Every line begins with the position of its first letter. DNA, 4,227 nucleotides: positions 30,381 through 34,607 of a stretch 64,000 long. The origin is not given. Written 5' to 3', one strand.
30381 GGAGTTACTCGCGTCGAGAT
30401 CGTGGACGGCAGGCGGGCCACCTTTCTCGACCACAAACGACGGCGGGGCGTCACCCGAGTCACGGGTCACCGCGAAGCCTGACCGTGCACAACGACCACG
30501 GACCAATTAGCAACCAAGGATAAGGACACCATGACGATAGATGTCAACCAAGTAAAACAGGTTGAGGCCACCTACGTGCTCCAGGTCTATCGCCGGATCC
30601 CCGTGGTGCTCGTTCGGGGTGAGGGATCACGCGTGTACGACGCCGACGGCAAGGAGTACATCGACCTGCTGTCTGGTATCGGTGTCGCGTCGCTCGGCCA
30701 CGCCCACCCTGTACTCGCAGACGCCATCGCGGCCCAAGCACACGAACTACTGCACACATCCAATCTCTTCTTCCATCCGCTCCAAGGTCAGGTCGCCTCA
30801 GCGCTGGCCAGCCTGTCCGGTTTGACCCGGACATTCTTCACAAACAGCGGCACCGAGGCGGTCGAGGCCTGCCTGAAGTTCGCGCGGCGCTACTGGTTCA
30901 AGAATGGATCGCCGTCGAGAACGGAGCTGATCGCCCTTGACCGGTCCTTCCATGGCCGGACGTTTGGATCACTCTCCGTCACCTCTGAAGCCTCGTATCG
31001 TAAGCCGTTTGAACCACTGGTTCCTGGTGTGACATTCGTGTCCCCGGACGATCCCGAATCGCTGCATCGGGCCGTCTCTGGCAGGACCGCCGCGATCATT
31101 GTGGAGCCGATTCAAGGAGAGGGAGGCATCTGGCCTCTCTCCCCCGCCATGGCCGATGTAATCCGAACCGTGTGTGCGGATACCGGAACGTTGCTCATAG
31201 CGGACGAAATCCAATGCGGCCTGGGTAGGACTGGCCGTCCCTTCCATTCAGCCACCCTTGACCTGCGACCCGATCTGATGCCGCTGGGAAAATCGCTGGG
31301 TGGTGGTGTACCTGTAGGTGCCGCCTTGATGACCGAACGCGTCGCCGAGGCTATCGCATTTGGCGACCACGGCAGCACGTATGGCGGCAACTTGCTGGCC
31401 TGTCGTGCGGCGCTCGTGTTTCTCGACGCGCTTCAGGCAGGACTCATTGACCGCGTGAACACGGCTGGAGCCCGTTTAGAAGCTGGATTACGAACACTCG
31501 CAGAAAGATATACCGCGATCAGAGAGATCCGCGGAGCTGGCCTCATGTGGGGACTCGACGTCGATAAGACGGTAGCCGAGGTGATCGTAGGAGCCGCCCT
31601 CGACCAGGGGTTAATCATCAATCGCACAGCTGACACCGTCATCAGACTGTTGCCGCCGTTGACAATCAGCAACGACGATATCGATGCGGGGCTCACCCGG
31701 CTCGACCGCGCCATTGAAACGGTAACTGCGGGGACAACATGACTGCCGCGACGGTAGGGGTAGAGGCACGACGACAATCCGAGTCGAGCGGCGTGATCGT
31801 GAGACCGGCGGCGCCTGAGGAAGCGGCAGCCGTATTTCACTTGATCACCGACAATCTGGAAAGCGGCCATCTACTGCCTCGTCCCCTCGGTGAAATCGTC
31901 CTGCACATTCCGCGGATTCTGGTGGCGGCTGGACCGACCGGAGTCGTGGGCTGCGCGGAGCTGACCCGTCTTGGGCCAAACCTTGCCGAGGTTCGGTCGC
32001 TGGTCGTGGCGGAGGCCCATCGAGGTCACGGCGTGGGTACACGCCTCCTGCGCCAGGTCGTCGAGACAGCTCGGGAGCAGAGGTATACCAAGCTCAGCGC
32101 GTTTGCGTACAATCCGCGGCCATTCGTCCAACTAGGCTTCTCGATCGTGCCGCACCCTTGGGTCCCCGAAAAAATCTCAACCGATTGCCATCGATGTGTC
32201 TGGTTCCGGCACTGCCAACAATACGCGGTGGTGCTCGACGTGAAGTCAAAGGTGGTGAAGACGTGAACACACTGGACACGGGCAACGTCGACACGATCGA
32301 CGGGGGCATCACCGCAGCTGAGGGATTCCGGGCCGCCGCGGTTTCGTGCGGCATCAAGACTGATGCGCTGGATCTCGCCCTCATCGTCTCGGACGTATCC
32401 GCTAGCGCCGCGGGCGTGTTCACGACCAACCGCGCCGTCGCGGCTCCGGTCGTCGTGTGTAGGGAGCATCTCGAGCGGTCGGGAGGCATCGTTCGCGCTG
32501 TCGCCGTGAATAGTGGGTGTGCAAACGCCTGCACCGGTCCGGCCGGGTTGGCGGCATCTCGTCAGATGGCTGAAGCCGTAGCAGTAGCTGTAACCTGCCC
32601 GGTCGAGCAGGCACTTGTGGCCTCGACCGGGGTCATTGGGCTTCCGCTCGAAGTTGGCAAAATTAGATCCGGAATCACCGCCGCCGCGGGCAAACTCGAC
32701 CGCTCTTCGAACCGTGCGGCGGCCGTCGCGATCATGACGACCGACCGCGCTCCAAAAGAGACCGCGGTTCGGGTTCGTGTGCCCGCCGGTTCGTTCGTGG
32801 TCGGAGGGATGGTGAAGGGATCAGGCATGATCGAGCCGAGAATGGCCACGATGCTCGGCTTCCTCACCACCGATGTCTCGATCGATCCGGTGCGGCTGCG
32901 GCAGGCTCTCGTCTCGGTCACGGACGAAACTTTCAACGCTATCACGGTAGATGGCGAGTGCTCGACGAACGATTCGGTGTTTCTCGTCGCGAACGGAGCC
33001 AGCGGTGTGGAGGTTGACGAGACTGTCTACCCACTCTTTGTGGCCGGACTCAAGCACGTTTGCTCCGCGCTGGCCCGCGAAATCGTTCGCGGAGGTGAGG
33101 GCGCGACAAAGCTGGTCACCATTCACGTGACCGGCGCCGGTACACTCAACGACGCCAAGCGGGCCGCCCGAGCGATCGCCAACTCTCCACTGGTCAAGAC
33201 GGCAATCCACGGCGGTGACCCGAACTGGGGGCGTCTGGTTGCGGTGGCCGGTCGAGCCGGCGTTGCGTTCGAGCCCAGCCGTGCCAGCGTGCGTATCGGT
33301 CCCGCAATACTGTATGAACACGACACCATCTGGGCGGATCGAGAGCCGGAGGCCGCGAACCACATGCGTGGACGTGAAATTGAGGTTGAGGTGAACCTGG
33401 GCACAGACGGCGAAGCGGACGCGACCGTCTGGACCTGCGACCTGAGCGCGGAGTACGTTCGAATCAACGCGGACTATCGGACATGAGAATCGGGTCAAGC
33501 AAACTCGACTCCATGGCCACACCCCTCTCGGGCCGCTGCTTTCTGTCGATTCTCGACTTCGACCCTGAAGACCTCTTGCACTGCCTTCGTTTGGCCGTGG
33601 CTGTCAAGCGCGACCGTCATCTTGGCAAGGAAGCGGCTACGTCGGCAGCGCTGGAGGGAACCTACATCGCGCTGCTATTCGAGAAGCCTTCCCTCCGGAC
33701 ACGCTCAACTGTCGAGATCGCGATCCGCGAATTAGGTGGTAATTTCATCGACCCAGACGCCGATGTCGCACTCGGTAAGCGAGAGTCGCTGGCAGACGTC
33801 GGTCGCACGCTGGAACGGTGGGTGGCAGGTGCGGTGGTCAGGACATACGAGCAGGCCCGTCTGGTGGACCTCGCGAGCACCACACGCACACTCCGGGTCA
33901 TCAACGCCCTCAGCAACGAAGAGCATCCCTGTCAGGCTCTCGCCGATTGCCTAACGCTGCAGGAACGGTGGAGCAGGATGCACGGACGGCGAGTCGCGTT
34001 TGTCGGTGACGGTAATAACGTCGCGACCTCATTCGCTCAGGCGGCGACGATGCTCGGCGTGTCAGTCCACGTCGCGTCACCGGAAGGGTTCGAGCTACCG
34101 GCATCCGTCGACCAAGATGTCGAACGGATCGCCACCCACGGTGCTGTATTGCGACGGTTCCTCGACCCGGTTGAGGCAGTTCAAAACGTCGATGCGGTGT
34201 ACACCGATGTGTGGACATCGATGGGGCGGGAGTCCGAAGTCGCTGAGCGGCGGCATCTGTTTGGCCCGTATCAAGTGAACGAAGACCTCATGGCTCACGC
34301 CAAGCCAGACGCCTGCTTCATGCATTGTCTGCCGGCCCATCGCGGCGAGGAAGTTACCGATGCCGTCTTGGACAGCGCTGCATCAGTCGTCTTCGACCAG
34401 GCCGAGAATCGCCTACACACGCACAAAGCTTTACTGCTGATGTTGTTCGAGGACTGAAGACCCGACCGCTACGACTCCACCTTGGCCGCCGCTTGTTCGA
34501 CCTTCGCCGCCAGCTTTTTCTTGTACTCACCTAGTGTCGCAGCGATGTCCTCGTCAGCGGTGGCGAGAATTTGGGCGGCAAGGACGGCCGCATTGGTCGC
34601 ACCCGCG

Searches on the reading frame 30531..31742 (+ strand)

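Call 48: search_protein_families(library=pfam, proteins=[window:30531-31742:+], max_evalue=0.001)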
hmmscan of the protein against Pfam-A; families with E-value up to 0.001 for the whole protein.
window:30531-31742:+ (403 aa): 1 family
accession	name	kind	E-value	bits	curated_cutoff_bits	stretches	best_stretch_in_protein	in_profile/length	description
PF00202.27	Aminotran_3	-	5.3e-110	368.3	30.5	1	20-395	6-403/403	Aminotransferase class-III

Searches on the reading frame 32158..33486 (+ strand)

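Call 48: search_protein_families(library=pfam, proteins=[window:32158-33486:+], max_evalue=0.001)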
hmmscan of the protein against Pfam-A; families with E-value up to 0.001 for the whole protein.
window:32158-33486:+ (442 aa): 1 family
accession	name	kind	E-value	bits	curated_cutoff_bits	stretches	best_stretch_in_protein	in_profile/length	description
PF01960.23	ArgJ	-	3.9e-139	464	32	1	58-442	1-377/377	ArgJ family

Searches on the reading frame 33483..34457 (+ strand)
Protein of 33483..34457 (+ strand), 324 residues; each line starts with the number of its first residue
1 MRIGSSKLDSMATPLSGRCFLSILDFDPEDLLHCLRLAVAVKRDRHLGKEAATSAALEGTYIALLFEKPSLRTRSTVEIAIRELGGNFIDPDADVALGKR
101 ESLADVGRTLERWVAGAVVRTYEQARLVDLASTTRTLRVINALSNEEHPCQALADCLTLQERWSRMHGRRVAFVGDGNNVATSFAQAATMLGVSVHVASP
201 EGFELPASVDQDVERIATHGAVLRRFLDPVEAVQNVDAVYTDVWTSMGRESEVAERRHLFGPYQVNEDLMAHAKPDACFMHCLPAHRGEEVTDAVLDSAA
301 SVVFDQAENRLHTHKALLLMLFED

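Call 48: search_protein_families(library=pfam, proteins=[window:33483-34457:+], max_evalue=0.001)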
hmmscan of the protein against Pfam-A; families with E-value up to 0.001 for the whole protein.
window:33483-34457:+ (324 aa): 2 families
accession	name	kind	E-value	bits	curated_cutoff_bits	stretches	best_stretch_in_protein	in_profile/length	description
PF00185.30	OTCace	-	5.6e-54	182.9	29.4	1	168-320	2-156/157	Aspartate/ornithine carbamoyltransferase, Asp/Orn binding domain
PF02729.26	OTCace_N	-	5.3e-37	127.6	29.9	1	19-161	2-148/148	Aspartate/ornithine carbamoyltransferase, carbamoyl-P binding domain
